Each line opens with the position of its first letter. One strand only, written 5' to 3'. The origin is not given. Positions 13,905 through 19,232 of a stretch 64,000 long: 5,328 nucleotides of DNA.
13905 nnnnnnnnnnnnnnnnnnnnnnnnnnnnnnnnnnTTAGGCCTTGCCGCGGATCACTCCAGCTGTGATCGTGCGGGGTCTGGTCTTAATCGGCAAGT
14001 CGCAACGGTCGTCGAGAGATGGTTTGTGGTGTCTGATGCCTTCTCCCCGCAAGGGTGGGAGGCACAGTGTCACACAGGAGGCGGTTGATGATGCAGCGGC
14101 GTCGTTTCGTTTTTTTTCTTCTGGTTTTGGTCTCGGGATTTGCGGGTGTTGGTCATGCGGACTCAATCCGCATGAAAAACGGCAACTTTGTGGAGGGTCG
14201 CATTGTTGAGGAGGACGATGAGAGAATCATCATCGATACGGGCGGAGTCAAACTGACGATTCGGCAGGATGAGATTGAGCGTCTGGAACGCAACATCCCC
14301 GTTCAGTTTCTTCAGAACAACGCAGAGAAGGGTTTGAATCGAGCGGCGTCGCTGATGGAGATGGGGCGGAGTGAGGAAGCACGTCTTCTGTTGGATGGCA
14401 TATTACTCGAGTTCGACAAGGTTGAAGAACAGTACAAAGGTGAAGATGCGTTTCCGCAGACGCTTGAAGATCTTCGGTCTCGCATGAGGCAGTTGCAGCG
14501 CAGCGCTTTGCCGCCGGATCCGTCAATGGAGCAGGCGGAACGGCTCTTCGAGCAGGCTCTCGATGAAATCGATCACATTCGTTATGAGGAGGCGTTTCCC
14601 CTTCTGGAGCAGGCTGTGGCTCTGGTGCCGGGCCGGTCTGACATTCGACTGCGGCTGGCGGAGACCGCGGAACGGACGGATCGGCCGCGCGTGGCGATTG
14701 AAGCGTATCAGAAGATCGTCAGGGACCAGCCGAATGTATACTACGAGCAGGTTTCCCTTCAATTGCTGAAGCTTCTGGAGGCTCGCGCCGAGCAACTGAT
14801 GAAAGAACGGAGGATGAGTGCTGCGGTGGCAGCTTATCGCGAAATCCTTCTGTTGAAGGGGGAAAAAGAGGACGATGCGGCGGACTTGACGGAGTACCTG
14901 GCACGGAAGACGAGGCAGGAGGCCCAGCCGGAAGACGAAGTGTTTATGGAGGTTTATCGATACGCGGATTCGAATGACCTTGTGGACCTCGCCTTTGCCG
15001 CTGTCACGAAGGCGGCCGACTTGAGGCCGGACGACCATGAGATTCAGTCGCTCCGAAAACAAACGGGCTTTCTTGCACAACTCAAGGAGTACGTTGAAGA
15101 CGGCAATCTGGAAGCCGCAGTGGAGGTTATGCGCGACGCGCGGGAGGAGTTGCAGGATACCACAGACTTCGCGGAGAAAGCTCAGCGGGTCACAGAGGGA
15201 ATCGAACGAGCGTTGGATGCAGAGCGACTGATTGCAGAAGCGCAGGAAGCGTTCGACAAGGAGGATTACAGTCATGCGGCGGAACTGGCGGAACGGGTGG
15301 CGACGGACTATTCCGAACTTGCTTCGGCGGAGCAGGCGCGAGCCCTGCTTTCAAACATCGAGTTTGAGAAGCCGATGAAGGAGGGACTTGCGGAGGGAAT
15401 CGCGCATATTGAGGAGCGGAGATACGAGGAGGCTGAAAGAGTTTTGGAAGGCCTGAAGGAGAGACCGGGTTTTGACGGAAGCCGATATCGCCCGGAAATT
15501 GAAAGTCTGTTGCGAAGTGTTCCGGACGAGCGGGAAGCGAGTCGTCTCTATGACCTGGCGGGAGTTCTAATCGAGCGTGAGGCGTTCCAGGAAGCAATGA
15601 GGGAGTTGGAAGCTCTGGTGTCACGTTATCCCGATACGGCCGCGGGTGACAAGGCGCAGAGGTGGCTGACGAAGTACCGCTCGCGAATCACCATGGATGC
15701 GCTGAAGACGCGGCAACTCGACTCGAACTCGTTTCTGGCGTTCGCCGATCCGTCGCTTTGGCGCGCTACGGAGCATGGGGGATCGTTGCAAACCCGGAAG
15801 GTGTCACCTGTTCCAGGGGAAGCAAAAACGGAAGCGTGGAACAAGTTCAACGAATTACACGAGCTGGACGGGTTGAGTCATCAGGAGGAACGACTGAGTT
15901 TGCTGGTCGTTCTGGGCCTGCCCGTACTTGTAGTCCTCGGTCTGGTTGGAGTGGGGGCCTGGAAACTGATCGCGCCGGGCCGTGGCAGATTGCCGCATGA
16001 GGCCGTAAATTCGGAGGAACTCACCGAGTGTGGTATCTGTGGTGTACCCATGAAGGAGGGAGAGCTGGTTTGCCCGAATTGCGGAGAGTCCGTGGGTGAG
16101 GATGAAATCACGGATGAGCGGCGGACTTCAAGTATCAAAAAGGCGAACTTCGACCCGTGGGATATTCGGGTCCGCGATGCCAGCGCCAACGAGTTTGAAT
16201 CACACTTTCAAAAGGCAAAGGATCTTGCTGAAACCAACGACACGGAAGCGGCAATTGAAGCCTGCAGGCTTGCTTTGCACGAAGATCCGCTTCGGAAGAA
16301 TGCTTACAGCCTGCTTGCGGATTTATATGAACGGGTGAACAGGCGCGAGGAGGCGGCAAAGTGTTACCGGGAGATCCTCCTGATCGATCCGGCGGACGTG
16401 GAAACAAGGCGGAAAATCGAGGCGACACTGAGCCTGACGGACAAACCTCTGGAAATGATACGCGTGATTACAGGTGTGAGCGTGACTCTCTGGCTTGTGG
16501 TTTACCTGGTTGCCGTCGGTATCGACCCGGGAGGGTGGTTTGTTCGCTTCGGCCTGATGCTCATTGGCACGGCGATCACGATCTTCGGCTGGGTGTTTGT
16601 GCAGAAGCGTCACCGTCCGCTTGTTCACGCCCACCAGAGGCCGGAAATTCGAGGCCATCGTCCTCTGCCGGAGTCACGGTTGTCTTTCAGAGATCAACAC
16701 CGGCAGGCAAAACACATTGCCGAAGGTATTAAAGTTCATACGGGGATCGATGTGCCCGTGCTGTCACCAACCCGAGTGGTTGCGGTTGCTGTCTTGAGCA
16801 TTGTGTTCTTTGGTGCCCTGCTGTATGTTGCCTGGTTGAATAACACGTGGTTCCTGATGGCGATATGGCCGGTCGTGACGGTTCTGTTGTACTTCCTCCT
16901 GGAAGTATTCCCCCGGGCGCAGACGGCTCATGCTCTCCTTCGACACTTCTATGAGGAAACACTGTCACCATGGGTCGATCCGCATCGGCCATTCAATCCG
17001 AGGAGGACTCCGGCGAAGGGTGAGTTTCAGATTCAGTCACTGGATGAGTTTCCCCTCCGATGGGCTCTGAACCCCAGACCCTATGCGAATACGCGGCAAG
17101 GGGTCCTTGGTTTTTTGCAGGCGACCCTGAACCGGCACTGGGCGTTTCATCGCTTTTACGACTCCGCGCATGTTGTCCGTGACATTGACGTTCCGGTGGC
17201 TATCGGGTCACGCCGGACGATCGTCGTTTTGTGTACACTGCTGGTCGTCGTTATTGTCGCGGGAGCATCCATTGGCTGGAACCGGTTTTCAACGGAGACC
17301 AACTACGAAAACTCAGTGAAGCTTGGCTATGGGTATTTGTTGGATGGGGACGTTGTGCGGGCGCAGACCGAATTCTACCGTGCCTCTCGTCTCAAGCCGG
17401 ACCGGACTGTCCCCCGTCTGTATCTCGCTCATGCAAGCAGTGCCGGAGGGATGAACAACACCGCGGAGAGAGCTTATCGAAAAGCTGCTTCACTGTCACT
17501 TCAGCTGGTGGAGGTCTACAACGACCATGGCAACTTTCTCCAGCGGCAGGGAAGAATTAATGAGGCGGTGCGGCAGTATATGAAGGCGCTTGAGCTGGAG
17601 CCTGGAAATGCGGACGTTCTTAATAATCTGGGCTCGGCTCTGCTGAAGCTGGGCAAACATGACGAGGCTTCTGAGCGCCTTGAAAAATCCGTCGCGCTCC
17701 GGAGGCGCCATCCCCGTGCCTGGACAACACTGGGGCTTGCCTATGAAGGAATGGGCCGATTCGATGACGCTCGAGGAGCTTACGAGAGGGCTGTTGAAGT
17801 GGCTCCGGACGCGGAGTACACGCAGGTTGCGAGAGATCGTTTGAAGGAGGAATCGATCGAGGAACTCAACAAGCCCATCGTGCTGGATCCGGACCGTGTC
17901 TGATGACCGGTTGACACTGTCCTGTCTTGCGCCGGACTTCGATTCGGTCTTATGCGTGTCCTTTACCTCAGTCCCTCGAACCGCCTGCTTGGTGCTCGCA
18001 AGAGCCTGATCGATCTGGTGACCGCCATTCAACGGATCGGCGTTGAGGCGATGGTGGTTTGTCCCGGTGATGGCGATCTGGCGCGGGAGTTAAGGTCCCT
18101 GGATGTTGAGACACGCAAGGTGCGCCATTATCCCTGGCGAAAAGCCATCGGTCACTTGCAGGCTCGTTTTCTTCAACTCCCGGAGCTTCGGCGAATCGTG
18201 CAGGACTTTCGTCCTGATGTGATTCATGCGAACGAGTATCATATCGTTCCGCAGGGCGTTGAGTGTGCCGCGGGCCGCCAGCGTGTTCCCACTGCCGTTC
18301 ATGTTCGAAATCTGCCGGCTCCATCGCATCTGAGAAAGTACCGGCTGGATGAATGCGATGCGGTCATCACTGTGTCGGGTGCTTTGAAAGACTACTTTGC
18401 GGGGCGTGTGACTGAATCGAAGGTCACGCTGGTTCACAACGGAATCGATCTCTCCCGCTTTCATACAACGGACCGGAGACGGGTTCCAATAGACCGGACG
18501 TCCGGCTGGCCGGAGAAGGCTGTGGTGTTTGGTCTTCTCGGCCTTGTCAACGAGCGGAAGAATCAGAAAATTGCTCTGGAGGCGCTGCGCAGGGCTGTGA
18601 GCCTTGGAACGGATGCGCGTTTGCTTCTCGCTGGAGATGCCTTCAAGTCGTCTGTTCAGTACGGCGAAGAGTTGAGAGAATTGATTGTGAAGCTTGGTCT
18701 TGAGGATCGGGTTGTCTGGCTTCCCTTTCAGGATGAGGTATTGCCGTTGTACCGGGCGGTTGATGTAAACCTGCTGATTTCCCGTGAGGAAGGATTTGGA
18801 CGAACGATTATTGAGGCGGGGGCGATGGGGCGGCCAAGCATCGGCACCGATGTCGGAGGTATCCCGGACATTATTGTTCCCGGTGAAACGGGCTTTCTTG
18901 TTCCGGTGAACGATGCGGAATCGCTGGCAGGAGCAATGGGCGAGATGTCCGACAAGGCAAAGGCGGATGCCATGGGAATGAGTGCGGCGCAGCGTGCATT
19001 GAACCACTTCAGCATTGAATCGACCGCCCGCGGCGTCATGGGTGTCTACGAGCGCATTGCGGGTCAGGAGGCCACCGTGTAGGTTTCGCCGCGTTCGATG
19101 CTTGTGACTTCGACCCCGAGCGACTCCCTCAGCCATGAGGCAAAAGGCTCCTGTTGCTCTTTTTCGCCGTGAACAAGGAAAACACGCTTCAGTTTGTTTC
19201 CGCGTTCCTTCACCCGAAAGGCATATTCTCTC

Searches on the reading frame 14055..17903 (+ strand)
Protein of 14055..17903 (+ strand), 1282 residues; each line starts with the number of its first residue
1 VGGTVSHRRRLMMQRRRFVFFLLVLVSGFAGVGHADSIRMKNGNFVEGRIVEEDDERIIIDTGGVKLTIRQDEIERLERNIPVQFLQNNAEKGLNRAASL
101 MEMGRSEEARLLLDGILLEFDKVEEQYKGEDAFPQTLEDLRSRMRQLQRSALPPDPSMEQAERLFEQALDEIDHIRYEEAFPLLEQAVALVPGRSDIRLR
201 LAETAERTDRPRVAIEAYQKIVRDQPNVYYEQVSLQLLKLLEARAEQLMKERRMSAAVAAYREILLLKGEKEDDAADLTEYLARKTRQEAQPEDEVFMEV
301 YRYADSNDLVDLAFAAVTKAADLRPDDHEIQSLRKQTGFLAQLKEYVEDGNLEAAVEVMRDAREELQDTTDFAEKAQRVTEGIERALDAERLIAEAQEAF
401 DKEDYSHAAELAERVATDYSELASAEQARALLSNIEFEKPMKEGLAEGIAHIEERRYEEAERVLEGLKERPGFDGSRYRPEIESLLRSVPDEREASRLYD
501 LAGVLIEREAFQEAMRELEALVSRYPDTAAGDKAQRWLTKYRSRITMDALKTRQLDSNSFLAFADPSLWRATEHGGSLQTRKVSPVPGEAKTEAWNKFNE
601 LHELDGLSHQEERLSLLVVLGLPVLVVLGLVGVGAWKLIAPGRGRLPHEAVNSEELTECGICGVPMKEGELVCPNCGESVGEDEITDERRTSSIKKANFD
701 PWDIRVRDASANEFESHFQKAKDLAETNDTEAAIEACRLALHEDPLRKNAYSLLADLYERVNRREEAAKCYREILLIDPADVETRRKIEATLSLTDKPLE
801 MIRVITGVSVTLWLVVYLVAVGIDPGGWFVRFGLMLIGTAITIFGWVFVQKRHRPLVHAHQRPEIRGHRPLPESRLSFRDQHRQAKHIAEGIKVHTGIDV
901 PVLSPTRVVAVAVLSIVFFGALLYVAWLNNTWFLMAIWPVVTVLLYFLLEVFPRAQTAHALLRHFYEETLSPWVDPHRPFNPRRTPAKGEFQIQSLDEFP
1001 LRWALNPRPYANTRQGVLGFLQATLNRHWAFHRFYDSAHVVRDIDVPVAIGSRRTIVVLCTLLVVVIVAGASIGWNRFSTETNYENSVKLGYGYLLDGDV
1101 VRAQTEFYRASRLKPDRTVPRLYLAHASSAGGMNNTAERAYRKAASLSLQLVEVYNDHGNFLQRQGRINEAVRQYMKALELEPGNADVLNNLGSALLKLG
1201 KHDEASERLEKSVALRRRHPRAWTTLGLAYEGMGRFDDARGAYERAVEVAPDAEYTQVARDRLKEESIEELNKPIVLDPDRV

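Call 9: search_protein_families(library=pfam, proteins=[window:14055-17903:+], max_evalue=0.001)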
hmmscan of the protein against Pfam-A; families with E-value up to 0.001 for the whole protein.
window:14055-17903:+ (1282 aa): 20 families
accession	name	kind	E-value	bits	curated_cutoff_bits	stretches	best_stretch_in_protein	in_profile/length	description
PF14559.12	TPR_19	-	7.2e-29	100.4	25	4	1164-1224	3-63/68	Tetratricopeptide repeat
PF07719.23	TPR_2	-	1.5e-27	93.8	27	2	1220-1252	1-33/34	Tetratricopeptide repeat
PF13181.12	TPR_8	-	2.5e-25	86.8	25.7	1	1221-1252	2-33/34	Tetratricopeptide repeat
PF00515.34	TPR_1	-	5.3e-24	83.4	27.8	1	1220-1252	1-33/34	Tetratricopeptide repeat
PF13424.12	TPR_12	-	7e-19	68.2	30.1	2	1186-1251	3-76/77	Tetratricopeptide repeat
PF13432.12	TPR_16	-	5.6e-17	62.3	32.7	3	1195-1253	6-64/65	Tetratricopeptide repeat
PF13428.12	TPR_14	-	1.3e-16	59.8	23.5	1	1220-1254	1-35/44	Tetratricopeptide repeat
PF13431.12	TPR_17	-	3.3e-16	58.6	24.4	1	1175-1205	2-32/34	Tetratricopeptide repeat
PF13414.12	TPR_11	-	1.7e-15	56.8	26.8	2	1164-1200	6-42/42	TPR repeat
PF13174.12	TPR_6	-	2.7e-11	43.8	26.3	0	1226-1252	6-32/33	Tetratricopeptide repeat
PF13176.12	TPR_7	-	6.9e-09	35.5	27.9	0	750-779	1-32/36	Tetratricopeptide repeat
PF13374.12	TPR_10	-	2.5e-08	34.1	27.5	1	1186-1218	2-34/42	Tetratricopeptide repeat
PF23914.1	TPR_CcmH_CycH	-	7.8e-08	32.7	42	0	1220-1258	50-88/158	Cytochrome c-type biogenesis protein H TPR domain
PF14863.12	Alkyl_sulf_dimr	-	3.6e-06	27.9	26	0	382-430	62-110/139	Alkyl sulfatase dimerisation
PF13371.12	TPR_9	-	4.8e-05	23.7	35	1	1197-1263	6-72/73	Tetratricopeptide repeat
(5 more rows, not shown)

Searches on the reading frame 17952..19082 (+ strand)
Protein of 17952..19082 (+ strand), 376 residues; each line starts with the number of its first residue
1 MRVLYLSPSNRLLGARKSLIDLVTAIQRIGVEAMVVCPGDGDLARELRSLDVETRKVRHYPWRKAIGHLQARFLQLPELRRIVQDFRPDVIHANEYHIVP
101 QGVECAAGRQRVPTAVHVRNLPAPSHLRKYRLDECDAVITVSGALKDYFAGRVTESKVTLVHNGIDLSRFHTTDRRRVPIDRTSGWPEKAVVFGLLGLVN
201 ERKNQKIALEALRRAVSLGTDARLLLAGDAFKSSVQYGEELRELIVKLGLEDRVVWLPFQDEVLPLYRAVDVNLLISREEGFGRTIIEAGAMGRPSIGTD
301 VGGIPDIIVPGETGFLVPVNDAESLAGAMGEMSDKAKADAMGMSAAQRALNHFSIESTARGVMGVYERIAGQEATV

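Call 9: search_protein_families(library=pfam, proteins=[window:17952-19082:+], max_evalue=0.001)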
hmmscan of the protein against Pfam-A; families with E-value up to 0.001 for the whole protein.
window:17952-19082:+ (376 aa): 7 families
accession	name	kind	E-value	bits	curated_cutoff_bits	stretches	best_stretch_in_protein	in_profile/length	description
PF13692.12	Glyco_trans_1_4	-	4.8e-29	101.9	27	1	193-332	4-139/142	Glycosyl transferases group 1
PF00534.26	Glycos_transf_1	-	3.2e-27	95.6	26.4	1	182-336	7-159/172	Glycosyl transferases group 1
PF13439.12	Glyco_transf_4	-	1.3e-19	71.3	28.5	1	14-169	3-170/170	Glycosyltransferase Family 4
PF13579.12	Glyco_trans_4_4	-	3.8e-13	50.5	29.7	1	14-164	2-158/158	Glycosyl transferase 4-like domain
PF20706.3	GT4-conflict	-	4.9e-06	26.2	26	1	136-317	148-324/385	Family 4 Glycosyltransferase in conflict systems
PF13524.12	Glyco_trans_1_2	-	0.00028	21.3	25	1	208-360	5-140/144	Glycosyl transferase-like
PF13477.12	Glyco_trans_4_2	-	0.0003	21.4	23.4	1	2-115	1-102/139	Glycosyl transferase 4-like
